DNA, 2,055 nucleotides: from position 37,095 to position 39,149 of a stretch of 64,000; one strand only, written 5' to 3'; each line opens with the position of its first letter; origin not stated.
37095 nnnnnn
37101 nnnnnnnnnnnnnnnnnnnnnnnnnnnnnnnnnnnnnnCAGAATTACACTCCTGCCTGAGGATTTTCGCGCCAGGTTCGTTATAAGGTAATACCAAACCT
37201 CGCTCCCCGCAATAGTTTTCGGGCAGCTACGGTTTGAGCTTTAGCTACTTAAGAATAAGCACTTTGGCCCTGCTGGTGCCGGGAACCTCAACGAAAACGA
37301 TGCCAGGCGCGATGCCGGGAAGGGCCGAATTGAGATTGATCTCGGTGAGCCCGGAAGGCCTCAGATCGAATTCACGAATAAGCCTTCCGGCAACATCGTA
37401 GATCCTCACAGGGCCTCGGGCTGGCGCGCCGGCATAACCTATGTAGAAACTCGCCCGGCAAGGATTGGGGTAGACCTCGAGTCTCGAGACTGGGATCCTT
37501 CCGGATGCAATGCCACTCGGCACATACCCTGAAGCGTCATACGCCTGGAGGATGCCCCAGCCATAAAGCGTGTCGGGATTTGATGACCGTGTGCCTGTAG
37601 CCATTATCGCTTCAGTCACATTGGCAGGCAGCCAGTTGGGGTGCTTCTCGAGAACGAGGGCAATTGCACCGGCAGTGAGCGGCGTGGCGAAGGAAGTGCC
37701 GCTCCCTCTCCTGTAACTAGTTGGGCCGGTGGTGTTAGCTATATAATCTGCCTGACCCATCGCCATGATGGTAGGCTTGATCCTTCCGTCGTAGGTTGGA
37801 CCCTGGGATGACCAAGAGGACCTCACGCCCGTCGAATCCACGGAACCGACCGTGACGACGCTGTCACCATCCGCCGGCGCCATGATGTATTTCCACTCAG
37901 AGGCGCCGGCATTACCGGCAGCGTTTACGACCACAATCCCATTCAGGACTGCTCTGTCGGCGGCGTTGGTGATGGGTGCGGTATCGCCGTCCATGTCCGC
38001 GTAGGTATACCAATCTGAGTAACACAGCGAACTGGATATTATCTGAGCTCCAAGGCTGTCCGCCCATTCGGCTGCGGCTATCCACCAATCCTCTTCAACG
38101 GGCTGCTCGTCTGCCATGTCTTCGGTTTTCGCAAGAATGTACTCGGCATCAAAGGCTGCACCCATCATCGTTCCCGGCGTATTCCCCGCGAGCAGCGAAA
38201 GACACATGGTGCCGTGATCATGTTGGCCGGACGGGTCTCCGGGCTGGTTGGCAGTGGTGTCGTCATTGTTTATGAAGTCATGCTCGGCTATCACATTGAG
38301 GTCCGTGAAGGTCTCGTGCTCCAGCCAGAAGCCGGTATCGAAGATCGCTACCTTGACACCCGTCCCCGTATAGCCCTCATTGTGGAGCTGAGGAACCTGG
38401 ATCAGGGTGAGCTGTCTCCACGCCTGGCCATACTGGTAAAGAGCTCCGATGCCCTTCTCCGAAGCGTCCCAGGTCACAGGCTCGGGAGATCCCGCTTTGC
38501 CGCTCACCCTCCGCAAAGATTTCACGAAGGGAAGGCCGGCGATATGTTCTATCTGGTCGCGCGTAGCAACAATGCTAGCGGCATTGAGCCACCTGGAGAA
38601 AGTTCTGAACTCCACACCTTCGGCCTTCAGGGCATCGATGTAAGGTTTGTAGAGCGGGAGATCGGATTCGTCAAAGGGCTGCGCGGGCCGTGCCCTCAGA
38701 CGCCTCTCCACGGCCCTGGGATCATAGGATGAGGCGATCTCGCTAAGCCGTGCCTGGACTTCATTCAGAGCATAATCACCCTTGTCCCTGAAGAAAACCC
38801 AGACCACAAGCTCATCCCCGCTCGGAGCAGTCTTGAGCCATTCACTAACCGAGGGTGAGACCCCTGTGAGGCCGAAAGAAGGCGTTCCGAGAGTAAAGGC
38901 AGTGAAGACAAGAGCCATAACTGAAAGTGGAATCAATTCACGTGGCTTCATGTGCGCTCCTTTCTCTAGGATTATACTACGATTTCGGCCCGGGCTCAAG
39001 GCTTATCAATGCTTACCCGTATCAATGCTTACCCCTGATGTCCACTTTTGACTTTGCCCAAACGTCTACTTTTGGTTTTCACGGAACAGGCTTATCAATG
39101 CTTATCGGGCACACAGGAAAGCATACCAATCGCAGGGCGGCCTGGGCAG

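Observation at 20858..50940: Five secreted proteins share an ~85-aa C-terminal T9SS-type sorting domain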

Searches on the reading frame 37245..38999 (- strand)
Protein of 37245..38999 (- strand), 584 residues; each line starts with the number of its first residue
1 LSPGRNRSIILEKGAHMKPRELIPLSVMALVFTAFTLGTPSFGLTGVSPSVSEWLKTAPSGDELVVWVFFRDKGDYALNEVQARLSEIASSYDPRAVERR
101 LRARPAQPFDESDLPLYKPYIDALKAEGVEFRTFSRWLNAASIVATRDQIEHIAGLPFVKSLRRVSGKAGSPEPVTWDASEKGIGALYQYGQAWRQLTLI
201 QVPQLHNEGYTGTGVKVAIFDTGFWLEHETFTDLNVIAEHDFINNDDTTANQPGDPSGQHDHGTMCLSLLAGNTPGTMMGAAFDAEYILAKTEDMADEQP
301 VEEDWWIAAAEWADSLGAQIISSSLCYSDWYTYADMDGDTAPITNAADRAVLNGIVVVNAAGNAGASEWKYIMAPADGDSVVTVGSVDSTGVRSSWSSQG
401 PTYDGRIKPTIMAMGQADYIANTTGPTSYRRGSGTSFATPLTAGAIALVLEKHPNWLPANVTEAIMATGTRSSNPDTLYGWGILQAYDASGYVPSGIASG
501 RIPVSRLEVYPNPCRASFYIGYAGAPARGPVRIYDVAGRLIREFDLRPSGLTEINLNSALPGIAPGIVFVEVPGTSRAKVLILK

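Call 4: search_protein_families(library=pfam, proteins=[window:37245-38999:-], max_evalue=0.1)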
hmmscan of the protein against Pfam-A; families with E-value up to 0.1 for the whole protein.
window:37245-38999:- (584 aa): 2 families
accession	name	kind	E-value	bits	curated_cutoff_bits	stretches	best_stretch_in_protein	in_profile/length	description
PF00082.27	Peptidase_S8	-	6.4e-42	144.3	21.8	1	212-482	1-288/288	Subtilase family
PF18962.6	Por_Secre_tail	-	0.0034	18.1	27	1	509-562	1-56/75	Secretion system C-terminal sorting domain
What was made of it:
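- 37245..38951 (-): Gene C: secreted S8 subtilase with a divergent tail (568 aa from the ATG at 38951; the ORF runs up to a TTG at 38999). PF00082 at 6.4e-42 (call 4).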

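Call 5: search_protein_families(library=ncbifam, proteins=[window:37245-38999:-], max_evalue=0.1)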
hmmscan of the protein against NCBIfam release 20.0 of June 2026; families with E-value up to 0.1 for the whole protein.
window:37245-38999:- (584 aa): 11 families
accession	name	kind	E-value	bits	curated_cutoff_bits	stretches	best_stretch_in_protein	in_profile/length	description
TIGR03921.1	T7SS_mycosin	equivalog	4.1e-37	128.1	278.75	1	203-489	4-284/353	type VII secretion-associated serine protease mycosin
TIGR03895.1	protease_PatA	subfamily_domain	4.3e-11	42.3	421.05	1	263-451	2-178/606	PatA/PatG family cyanobactin maturation protease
NF051851.1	AtpSerPepEprS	equivalog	3.5e-07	28.7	1700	2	419-485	287-358/988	autotransporter serine peptidase EprS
NF040809.1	germ_prot_CspBA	exception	3.8e-06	24.8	1250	1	373-470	397-498/1099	bifunctional germination protease/germinant receptor pseudoprotease CspBA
NF040553.1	SGO_0316_fam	subfamily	7.9e-05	20.5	1400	1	394-459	654-717/1486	SGO_0316/SGO_0317 family LPXTG-anchored serine peptidase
NF049966.1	QH_SP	equivalog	8.6e-05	22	165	1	217-467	2-209/219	subtilisin-like serine protease QhpE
NF040808.2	CspC_non_triad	exception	0.00011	20.8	675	1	378-451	427-499/556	bile acid germinant receptor pseudoprotease CspC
NF033595.1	denti_PrtP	equivalog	0.00066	18.4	300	1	349-494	361-506/606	dentilisin complex serine proteinase subunit PrtP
TIGR04183.1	Por_Secre_tail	domain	0.0011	18.9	23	1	509-572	1-58/72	T9SS type A sorting domain-containing protein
NF033865.1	fusolisin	equivalog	0.0048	15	999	0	427-471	337-380/1006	fusolisin family autotransporter serine protease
NF038113.1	T9SSA_dep_M36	equivalog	0.022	12.9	885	1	505-563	791-850/869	T9SS-dependent M36 family metallopeptidase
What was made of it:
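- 37248..37475 (-): Tail of C, the marginal member. TIGR04183 scores 18.9 bits and PF18962 scores 18.1 bits, both below cutoff (calls 4, 5).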
